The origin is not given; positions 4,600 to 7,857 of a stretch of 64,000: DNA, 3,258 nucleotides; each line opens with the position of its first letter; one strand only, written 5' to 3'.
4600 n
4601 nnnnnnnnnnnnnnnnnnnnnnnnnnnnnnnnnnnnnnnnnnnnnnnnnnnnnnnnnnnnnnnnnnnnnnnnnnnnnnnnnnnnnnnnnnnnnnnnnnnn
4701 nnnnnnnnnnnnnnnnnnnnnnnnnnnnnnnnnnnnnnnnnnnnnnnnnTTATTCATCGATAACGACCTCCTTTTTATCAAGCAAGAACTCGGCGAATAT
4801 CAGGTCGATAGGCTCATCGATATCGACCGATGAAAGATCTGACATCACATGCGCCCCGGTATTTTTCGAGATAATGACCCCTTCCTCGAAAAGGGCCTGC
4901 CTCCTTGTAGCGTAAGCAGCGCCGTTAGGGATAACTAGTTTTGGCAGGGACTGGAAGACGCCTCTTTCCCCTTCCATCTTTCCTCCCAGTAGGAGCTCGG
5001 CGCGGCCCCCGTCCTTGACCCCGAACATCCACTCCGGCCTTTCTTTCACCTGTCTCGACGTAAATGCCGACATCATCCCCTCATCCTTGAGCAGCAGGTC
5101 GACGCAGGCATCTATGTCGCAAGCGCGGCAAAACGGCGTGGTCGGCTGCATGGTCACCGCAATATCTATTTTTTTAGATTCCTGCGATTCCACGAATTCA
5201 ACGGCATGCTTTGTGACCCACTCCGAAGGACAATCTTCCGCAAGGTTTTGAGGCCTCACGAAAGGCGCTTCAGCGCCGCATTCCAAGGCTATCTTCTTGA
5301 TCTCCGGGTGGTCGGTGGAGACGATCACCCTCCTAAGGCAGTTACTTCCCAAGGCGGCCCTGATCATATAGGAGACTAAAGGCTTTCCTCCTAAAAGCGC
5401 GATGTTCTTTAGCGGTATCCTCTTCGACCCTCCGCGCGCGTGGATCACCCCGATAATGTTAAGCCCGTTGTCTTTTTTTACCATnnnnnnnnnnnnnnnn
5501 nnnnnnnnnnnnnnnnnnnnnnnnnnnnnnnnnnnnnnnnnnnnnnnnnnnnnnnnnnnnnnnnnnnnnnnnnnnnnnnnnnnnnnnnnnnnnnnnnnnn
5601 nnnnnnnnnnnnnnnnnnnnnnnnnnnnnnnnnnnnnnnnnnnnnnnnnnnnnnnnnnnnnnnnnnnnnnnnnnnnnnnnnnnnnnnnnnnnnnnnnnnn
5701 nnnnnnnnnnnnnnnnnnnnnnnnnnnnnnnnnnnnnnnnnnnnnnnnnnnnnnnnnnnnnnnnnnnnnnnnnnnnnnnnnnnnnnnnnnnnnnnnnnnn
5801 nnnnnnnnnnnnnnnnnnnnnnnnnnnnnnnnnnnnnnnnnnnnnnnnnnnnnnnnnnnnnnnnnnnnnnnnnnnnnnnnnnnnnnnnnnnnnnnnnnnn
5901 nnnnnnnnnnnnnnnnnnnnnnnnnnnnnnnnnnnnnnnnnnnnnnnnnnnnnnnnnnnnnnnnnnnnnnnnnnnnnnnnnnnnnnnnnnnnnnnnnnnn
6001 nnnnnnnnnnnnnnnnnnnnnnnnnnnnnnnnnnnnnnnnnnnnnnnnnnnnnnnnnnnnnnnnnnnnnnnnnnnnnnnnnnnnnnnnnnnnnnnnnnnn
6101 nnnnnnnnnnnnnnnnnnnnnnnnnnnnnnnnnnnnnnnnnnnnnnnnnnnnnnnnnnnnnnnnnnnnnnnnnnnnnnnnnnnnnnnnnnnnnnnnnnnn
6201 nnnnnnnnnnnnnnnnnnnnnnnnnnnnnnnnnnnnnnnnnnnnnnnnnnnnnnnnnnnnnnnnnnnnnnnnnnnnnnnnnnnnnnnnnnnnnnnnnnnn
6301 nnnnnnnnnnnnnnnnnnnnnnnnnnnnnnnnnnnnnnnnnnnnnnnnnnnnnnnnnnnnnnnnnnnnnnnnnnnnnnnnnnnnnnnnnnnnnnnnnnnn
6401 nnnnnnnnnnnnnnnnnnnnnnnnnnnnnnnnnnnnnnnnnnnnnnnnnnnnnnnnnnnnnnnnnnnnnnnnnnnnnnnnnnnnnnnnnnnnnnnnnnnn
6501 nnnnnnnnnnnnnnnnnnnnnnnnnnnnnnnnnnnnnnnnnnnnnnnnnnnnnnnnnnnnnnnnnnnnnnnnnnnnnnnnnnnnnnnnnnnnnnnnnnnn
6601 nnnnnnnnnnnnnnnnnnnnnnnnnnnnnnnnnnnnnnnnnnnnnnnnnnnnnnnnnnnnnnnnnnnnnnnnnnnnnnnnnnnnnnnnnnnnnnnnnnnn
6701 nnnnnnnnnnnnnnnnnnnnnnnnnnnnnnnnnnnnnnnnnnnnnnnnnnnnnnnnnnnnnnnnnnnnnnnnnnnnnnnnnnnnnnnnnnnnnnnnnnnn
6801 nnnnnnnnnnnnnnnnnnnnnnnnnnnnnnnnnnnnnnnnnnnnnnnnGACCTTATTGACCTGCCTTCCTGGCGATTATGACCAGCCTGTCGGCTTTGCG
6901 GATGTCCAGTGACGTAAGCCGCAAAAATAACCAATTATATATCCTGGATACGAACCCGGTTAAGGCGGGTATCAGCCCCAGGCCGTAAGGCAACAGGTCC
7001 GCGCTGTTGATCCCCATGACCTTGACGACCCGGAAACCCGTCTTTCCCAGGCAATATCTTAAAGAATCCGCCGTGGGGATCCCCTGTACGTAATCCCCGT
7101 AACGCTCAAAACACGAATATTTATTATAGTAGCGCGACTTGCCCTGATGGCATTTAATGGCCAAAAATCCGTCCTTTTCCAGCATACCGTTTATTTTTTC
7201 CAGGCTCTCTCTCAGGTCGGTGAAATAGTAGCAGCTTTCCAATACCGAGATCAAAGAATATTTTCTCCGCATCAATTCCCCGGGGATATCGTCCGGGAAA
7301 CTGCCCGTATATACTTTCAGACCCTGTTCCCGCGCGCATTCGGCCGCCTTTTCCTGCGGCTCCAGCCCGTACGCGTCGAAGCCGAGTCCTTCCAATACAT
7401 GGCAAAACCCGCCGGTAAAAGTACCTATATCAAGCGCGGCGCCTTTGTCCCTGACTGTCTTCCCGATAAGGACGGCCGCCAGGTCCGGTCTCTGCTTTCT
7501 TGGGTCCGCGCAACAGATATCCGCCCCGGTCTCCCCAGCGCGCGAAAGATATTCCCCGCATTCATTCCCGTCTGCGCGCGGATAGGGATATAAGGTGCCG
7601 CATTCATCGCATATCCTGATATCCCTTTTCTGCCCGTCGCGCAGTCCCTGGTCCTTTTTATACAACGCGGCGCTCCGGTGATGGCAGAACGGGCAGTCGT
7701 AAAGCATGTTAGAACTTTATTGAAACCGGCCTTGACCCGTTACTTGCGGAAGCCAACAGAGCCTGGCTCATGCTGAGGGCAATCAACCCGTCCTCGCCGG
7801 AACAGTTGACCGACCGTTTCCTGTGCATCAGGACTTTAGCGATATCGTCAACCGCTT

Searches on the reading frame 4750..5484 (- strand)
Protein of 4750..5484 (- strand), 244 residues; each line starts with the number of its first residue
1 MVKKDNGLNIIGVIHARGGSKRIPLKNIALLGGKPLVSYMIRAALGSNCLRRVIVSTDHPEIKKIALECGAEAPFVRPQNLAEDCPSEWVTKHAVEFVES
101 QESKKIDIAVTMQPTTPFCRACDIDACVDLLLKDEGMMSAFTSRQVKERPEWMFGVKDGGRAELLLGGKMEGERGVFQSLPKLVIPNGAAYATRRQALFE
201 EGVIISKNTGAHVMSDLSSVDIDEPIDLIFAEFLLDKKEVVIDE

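Call 4: search_protein_families(library=pfam, proteins=[window:4750-5484:-], max_evalue=0.01)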
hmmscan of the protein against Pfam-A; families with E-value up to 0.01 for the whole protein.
window:4750-5484:- (244 aa): 2 families
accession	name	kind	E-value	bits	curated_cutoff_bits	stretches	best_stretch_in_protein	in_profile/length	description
PF02348.25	CTP_transf_3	-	1.4e-21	77.8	22.6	1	11-139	1-122/217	Cytidylyltransferase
PF12804.13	NTP_transf_3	-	0.0061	17.2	27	1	26-71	16-60/160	MobA-like NTP transferase domain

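Call 5: search_protein_families(library=ncbifam, proteins=[window:4750-5484:-], max_evalue=0.01)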
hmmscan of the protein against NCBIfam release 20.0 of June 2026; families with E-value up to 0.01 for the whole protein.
window:4750-5484:- (244 aa): 6 families
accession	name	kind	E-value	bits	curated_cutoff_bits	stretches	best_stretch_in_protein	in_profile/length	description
TIGR03584.1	PseF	equivalog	6.6e-40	137.1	205.7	1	11-234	1-219/222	pseudaminic acid cytidylyltransferase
NF003952.0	PRK05450.1-5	subfamily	5.9e-13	48.5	193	1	9-139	2-125/250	3-deoxy-manno-octulosonate cytidylyltransferase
NF009905.0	PRK13368.1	subfamily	1.6e-12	47.3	255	1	9-136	2-119/243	3-deoxy-manno-octulosonate cytidylyltransferase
NF003950.0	PRK05450.1-3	subfamily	5.9e-11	42.2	234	1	9-138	2-124/248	3-deoxy-manno-octulosonate cytidylyltransferase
NF003948.0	PRK05450.1-1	equivalog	2.7e-08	33.3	281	1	10-135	6-124/248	3-deoxy-manno-octulosonate cytidylyltransferase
TIGR00466.1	kdsB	equivalog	1.3e-06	28.1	155.2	1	13-140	6-125/241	3-deoxy-manno-octulosonate cytidylyltransferase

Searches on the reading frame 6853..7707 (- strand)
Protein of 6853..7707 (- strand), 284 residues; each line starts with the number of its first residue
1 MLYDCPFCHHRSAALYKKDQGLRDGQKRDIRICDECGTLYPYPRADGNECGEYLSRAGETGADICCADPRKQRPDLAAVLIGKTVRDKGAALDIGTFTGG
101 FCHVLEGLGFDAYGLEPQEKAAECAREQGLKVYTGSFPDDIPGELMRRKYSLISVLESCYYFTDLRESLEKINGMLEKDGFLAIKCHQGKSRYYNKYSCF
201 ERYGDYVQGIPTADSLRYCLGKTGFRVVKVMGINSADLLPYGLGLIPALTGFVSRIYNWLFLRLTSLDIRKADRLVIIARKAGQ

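Call 4: search_protein_families(library=pfam, proteins=[window:6853-7707:-], max_evalue=0.01)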
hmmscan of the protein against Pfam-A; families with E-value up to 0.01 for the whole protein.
window:6853-7707:- (284 aa): 3 families
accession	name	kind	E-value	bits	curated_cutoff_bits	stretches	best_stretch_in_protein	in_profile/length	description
PF13489.12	Methyltransf_23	-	1.2e-10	41.8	27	1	86-229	21-163/164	Methyltransferase domain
PF08241.18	Methyltransf_11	-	0.00074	20.5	21.2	1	92-184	1-95/95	Methyltransferase domain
PF08242.18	Methyltransf_12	-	0.00094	20.3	30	1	92-182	1-98/98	Methyltransferase domain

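Call 5: search_protein_families(library=ncbifam, proteins=[window:6853-7707:-], max_evalue=0.01)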
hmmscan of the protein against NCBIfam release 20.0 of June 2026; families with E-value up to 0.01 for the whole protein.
window:6853-7707:- (284 aa): 1 family
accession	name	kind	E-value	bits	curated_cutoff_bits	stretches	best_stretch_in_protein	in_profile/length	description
NF045667.1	MTase_DVU1556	equivalog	0.007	15.8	155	0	87-228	22-163/213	DVU_1556 family methyltransferase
